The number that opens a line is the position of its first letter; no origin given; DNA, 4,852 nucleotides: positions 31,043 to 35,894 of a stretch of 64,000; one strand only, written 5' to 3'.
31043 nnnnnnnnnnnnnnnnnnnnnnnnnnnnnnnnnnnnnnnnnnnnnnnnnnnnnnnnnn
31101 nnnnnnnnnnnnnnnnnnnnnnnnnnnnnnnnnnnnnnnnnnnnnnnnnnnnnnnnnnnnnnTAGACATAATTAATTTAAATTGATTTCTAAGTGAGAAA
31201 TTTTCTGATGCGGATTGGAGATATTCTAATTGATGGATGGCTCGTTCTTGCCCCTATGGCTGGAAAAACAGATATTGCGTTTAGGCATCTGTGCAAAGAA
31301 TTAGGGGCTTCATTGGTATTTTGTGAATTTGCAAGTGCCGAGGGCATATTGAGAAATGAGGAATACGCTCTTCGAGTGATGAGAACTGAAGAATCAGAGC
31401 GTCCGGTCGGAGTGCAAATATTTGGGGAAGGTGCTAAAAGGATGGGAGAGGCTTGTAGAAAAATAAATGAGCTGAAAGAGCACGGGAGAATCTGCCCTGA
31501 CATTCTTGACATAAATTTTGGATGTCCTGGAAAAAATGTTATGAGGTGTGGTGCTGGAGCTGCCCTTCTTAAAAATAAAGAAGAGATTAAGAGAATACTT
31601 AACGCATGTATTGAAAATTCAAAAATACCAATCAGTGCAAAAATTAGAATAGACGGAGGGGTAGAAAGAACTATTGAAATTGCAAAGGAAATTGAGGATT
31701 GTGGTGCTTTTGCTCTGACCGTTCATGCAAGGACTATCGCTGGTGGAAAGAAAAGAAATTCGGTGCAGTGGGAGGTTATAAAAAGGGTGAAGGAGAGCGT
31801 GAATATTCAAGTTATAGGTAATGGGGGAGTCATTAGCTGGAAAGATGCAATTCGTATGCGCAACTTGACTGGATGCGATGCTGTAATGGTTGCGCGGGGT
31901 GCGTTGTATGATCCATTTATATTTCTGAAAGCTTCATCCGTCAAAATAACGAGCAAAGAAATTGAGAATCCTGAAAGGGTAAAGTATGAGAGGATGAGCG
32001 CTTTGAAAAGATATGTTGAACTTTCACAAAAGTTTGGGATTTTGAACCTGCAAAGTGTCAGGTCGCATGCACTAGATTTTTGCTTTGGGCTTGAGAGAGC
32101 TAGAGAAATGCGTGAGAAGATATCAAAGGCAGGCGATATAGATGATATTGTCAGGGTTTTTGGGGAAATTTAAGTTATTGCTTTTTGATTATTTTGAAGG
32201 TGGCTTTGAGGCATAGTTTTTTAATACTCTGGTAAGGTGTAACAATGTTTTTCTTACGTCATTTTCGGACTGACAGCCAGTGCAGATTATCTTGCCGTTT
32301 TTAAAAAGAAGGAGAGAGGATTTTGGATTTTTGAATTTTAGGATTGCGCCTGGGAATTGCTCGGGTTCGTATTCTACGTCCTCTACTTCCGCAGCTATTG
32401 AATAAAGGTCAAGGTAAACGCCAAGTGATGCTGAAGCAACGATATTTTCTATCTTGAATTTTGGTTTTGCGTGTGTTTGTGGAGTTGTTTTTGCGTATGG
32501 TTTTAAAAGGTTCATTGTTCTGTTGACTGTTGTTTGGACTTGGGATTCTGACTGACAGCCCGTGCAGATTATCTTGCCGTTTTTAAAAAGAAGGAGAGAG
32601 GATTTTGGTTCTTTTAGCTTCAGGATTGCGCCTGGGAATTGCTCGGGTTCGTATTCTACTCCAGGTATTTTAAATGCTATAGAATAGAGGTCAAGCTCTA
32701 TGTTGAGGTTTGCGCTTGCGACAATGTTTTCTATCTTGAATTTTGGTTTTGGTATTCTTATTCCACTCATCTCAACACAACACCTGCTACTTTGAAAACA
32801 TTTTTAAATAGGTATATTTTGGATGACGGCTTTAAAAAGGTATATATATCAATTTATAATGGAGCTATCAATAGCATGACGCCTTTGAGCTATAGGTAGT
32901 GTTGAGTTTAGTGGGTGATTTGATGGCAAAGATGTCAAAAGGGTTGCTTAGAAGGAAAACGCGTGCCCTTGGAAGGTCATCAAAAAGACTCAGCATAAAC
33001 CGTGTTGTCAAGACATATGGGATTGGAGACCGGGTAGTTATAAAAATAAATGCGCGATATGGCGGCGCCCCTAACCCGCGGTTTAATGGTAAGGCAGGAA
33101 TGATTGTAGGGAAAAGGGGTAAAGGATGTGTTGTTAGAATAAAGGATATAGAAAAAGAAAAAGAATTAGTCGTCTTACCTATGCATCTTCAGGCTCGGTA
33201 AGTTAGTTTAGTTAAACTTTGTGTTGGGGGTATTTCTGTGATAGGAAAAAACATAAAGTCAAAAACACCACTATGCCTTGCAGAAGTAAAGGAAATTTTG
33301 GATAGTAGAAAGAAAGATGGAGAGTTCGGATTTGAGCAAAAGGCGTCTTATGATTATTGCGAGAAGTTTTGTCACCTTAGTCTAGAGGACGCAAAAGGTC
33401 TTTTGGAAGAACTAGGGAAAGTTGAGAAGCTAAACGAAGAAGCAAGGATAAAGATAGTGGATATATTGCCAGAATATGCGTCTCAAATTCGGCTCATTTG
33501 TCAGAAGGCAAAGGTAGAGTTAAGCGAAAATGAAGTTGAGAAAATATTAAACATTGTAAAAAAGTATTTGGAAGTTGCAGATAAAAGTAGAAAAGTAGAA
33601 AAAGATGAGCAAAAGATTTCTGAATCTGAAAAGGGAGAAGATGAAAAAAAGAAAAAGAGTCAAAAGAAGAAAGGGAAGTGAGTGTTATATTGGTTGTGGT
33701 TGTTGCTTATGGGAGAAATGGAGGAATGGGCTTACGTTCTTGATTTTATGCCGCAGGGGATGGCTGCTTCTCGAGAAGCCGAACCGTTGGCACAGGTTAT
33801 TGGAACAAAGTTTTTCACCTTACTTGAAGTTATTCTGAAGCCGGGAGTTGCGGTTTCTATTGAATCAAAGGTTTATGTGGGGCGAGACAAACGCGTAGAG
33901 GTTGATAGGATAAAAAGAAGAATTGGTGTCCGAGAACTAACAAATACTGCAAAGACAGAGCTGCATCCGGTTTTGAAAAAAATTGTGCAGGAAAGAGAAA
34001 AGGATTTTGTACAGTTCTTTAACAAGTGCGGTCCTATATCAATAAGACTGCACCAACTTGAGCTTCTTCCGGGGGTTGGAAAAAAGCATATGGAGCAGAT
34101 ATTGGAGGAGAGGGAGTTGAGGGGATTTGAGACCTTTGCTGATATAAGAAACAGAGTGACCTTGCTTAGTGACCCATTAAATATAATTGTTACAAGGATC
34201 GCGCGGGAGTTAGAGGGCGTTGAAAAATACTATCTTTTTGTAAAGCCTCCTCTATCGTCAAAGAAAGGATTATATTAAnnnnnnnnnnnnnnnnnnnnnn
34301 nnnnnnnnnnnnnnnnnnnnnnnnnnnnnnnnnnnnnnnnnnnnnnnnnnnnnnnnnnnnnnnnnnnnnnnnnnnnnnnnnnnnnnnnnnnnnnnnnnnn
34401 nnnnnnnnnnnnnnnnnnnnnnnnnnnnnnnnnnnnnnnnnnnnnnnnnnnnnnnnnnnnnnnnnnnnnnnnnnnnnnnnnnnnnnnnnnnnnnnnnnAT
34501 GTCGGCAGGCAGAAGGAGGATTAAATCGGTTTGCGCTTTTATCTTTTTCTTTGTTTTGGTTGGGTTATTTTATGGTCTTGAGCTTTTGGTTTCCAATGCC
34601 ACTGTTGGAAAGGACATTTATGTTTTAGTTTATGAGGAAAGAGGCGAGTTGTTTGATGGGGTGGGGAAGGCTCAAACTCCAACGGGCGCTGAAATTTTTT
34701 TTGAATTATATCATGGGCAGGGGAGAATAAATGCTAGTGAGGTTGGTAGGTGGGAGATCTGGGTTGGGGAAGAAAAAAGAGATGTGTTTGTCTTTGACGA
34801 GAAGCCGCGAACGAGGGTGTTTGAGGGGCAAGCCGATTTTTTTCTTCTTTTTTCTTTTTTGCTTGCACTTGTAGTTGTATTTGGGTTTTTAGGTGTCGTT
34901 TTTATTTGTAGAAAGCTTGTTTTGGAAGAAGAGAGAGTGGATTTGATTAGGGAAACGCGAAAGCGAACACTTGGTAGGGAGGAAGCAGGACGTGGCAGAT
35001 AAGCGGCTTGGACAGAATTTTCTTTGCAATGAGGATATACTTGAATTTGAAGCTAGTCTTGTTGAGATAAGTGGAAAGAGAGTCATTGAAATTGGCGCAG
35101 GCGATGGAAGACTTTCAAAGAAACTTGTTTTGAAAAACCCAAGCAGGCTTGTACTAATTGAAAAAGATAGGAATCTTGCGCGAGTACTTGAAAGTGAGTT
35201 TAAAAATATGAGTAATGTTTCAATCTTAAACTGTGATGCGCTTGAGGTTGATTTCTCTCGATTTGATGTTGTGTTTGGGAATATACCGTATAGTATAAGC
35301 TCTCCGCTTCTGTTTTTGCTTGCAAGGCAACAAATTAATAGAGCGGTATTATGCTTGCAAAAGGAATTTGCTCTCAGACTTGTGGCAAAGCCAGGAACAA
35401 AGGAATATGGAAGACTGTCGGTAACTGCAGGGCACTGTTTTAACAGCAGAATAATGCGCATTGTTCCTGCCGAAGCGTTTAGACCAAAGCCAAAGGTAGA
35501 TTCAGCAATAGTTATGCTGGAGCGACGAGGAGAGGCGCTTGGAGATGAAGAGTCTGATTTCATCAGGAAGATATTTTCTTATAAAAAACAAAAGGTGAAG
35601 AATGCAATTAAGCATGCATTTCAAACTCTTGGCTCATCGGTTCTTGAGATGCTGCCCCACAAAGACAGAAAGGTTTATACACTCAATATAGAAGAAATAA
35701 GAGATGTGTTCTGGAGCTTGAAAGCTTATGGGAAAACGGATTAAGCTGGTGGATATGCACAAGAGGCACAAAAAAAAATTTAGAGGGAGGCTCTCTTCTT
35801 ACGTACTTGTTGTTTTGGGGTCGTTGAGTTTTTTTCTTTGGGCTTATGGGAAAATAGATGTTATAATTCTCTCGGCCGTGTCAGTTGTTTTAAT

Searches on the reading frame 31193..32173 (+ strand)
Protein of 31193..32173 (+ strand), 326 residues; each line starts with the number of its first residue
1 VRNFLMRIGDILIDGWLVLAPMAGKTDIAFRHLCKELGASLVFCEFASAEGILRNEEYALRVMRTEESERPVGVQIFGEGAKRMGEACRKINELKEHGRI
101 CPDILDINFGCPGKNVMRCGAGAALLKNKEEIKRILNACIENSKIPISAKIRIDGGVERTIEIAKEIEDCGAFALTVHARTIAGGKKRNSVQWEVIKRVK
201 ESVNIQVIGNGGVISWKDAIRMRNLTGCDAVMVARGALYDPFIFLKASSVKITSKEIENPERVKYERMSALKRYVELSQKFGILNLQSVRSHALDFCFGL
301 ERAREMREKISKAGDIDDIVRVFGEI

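Call 79: search_protein_families(library=pfam, max_evalue=0.001, proteins=[window:31193-32173:+])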
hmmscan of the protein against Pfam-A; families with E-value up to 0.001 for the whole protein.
window:31193-32173:+ (326 aa): 3 families
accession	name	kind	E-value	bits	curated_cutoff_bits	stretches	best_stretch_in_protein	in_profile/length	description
PF01207.24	Dus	-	8.6e-68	229.2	20.4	1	19-313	2-292/311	Dihydrouridine synthase (Dus)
PF01180.27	DHO_dh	-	2.9e-07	30.4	27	1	68-239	93-274/291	Dihydroorotate dehydrogenase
PF00977.27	His_biosynth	-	9.4e-05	22.4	23.6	1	118-239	98-223/228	Histidine biosynthesis protein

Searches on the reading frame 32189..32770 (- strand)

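Call 79: search_protein_families(library=pfam, max_evalue=0.001, proteins=[window:32189-32770:-])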
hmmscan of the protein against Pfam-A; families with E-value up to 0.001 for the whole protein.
window:32189-32770:- (193 aa): 1 family
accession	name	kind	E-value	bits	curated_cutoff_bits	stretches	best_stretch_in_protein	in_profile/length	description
PF00352.27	TBP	-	6.9e-57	189.7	22.9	2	10-90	1-83/85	Transcription factor TFIID (or TATA-binding protein, TBP)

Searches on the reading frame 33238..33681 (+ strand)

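Call 79: search_protein_families(library=pfam, max_evalue=0.001, proteins=[window:33238-33681:+])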
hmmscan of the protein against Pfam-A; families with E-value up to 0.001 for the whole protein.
window:33238-33681:+ (147 aa): 1 family
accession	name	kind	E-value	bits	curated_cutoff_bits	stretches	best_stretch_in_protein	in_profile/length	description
PF03874.21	RNA_pol_Rpb4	-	7.8e-10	39.5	25.6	1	26-110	31-115/116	RNA polymerase Rpb4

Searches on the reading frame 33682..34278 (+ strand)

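Call 79: search_protein_families(library=pfam, max_evalue=0.001, proteins=[window:33682-34278:+])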
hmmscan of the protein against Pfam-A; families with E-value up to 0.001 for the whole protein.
window:33682-34278:+ (198 aa): 2 families
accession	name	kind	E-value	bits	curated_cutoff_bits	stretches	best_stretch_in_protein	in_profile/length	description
PF04919.18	DUF655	-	4.9e-64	216.1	22.2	1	13-188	1-181/181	Protein of unknown function (DUF655)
PF14579.12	HHH_6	-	0.0001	22.9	25.6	0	126-160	27-62/90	Helix-hairpin-helix motif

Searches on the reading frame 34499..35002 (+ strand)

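Call 79: search_protein_families(library=pfam, max_evalue=0.001, proteins=[window:34499-35002:+])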
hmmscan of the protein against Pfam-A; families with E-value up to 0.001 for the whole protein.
window:34499-35002:+ (167 aa): 0 families

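Call 97: search_protein_families(library=pfam, max_evalue=1, proteins=[window:34499-35002:+])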
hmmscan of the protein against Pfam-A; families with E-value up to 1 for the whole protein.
window:34499-35002:+ (167 aa): 2 families
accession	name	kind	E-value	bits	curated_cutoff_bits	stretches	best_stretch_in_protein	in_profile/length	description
PF12420.13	DUF3671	-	0.34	10.8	34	1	9-139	160-211/223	Fam-L, Fam-M like protein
PF16118.10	DUF4834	-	0.8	11.1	27.8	0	115-141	4-30/99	Domain of unknown function (DUF4834)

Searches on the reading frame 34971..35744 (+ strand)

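Call 79: search_protein_families(library=pfam, max_evalue=0.001, proteins=[window:34971-35744:+])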
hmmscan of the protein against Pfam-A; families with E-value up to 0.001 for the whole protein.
window:34971-35744:+ (257 aa): 4 families
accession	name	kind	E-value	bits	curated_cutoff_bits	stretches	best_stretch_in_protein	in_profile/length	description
PF00398.26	RrnaAD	-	1.5e-45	155.9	24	1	11-218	6-228/263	Ribosomal RNA adenine dimethylase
PF05175.20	MTS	-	2.4e-05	24.5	23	1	32-143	29-144/170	Methyltransferase small domain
PF13649.12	Methyltransf_25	-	0.00012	23.1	27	1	38-103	1-70/97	Methyltransferase domain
PF13847.12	Methyltransf_31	-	0.00024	21.2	27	1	34-104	3-81/145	Methyltransferase domain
